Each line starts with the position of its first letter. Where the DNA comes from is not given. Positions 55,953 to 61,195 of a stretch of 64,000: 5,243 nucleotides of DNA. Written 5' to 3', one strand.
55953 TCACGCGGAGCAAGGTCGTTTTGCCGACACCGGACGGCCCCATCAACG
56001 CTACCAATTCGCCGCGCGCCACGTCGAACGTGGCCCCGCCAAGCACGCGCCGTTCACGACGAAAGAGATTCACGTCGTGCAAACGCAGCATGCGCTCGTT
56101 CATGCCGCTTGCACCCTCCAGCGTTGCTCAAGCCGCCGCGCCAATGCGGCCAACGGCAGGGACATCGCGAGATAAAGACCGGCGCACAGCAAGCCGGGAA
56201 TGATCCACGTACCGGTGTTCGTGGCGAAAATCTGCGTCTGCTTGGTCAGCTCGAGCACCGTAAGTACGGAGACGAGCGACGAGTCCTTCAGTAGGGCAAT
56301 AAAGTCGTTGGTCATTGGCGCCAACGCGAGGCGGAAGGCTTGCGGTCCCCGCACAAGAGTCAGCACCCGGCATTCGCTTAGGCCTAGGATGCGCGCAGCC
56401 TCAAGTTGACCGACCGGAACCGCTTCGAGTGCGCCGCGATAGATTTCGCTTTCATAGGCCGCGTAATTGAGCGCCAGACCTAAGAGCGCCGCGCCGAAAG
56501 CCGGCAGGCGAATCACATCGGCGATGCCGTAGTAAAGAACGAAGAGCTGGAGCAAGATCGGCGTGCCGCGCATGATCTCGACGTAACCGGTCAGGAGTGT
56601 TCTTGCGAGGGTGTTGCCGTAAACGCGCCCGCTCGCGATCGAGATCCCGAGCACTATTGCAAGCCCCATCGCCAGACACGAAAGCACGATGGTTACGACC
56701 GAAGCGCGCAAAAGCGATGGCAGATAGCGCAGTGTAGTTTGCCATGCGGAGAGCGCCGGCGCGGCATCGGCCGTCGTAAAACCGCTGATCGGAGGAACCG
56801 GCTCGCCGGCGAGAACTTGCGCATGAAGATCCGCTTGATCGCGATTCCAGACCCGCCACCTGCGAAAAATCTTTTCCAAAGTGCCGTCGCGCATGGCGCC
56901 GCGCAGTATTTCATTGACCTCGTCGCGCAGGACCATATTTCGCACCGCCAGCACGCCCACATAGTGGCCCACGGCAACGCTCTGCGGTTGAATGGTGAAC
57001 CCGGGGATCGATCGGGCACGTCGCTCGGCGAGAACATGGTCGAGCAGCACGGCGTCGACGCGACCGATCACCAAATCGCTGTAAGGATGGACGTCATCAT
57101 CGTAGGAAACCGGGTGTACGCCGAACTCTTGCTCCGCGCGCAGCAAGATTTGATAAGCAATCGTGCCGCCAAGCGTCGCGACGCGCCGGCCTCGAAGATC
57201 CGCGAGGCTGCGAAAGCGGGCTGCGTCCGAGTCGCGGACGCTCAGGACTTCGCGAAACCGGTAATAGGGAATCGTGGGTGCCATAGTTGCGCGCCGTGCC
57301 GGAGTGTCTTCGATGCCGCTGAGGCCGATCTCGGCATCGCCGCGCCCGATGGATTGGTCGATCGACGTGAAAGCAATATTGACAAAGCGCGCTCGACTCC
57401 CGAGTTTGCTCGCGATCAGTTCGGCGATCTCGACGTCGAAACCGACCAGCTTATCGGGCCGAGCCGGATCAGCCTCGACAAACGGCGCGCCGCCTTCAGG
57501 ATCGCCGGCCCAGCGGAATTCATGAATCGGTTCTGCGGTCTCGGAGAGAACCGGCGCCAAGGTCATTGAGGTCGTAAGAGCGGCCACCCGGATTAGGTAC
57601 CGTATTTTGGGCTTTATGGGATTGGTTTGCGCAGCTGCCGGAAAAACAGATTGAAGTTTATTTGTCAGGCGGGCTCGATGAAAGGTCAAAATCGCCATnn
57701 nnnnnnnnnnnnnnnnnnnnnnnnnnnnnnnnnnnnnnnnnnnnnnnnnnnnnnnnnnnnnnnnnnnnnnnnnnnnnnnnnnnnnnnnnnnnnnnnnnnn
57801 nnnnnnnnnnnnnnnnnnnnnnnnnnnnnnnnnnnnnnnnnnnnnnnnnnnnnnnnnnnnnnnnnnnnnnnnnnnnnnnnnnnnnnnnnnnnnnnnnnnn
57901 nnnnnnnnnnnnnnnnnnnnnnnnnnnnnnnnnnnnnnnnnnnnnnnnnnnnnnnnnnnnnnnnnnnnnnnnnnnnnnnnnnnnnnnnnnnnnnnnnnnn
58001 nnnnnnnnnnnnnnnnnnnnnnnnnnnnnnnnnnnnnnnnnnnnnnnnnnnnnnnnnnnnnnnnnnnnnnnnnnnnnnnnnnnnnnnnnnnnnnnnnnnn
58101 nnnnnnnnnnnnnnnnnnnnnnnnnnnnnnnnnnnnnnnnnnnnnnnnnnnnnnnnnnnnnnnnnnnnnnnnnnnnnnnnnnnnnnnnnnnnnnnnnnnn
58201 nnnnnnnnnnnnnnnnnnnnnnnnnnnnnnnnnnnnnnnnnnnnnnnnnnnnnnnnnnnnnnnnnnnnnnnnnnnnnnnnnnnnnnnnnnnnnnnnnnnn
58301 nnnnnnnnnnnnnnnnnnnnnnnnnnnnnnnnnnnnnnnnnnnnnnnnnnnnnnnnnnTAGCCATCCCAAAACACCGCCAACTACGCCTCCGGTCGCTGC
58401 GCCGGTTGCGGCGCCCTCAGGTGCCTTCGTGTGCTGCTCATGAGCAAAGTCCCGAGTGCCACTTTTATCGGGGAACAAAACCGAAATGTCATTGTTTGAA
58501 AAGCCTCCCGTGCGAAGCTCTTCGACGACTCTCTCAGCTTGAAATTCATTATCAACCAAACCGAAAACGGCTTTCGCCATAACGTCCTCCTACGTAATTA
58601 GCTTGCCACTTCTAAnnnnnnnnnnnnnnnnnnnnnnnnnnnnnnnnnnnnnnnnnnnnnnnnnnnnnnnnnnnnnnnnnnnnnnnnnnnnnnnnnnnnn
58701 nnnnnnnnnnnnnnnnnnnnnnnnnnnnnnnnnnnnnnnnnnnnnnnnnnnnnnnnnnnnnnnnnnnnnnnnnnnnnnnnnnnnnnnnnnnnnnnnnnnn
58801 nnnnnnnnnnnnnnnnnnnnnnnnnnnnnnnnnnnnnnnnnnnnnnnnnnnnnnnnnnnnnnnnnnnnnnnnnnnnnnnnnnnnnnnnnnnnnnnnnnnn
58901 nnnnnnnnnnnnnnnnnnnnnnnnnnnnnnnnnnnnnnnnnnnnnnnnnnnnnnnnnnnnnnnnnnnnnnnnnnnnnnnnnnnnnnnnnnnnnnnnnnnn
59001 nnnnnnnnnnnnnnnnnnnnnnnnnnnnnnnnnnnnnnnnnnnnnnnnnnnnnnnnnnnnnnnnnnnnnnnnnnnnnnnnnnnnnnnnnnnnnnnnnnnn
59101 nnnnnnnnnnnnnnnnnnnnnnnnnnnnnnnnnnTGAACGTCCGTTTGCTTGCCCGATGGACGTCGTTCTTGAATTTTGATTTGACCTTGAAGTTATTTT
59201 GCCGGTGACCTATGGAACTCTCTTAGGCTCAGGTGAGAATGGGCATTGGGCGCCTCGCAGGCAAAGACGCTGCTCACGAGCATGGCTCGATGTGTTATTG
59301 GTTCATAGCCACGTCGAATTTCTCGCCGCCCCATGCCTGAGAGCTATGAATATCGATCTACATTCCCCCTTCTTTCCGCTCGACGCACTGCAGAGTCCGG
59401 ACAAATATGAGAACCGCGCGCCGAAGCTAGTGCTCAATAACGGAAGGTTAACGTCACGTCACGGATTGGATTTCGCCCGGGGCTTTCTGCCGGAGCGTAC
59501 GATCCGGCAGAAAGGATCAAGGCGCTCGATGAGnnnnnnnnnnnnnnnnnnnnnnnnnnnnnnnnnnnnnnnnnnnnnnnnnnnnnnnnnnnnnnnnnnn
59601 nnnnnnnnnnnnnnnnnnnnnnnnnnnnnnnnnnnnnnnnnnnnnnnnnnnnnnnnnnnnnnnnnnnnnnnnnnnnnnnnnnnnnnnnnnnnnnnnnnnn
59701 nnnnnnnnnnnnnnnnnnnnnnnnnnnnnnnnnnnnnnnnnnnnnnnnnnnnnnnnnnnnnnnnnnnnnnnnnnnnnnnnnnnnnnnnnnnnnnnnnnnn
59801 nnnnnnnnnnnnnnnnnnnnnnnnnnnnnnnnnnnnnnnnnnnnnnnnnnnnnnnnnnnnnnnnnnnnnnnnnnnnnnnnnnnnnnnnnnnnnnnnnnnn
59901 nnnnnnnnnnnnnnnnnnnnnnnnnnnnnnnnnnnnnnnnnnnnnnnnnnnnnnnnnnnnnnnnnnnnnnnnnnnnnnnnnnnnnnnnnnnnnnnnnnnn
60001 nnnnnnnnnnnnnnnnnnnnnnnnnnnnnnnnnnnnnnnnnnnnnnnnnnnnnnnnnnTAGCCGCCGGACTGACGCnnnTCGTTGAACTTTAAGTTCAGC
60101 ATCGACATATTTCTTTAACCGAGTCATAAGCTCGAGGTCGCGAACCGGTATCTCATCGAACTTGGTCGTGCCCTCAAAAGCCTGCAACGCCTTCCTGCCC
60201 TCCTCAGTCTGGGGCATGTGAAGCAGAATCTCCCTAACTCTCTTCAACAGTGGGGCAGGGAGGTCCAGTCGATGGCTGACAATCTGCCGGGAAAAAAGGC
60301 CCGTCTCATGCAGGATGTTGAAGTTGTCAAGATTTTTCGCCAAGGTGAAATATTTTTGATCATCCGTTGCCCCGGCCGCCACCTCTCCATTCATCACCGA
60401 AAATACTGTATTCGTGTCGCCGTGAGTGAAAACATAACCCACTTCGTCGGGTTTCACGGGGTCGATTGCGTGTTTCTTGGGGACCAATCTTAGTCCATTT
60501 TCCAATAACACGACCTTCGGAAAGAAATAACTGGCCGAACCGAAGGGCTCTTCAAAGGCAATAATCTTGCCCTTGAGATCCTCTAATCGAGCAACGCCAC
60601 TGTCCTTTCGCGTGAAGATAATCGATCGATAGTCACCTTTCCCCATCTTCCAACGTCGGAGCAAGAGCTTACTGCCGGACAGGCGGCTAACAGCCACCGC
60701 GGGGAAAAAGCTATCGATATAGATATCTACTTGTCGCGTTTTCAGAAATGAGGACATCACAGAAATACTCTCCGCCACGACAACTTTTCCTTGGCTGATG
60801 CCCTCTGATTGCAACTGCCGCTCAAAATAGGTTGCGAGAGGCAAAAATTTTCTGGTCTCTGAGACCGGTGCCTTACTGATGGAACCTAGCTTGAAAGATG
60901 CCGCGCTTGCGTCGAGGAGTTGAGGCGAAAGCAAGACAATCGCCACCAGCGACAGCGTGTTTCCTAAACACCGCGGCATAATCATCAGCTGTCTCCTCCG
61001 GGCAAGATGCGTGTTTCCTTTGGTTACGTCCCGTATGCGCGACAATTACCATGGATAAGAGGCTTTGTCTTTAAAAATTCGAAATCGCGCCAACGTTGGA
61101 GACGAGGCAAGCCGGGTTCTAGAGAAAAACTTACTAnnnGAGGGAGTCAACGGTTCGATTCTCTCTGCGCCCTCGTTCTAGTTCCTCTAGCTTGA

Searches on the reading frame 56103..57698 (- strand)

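Call 52: search_protein_families(library=pfam, proteins=[window:56103-57698:-], max_evalue=0.000001)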
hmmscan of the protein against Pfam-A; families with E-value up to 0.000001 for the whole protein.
window:56103-57698:- (532 aa): 2 families
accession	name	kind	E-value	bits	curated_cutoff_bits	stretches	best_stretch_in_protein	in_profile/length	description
PF00528.27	BPD_transp_1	-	3.9e-21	76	26.4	1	347-528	1-183/184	Binding-protein-dependent transport system inner membrane component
PF00497.25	SBP_bac_3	-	3.2e-18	66.2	26.4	1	81-281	18-129/132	Bacterial extracellular solute-binding proteins, family 3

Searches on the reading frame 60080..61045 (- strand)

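Call 53: search_protein_families(library=ncbifam, proteins=[window:60080-61045:-], max_evalue=1e-8)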
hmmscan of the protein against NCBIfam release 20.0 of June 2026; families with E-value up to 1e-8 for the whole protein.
window:60080-61045:- (322 aa): 2 families
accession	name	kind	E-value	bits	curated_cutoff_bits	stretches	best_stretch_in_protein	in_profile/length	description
TIGR01098.1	3A0109s03R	subfamily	2.8e-16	59.8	112.05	1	48-276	30-252/253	phosphate/phosphite/phosphonate ABC transporter substrate-binding protein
TIGR03431.1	PhnD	equivalog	7.7e-15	55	261.1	1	38-312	14-284/288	phosphonate ABC transporter substrate-binding protein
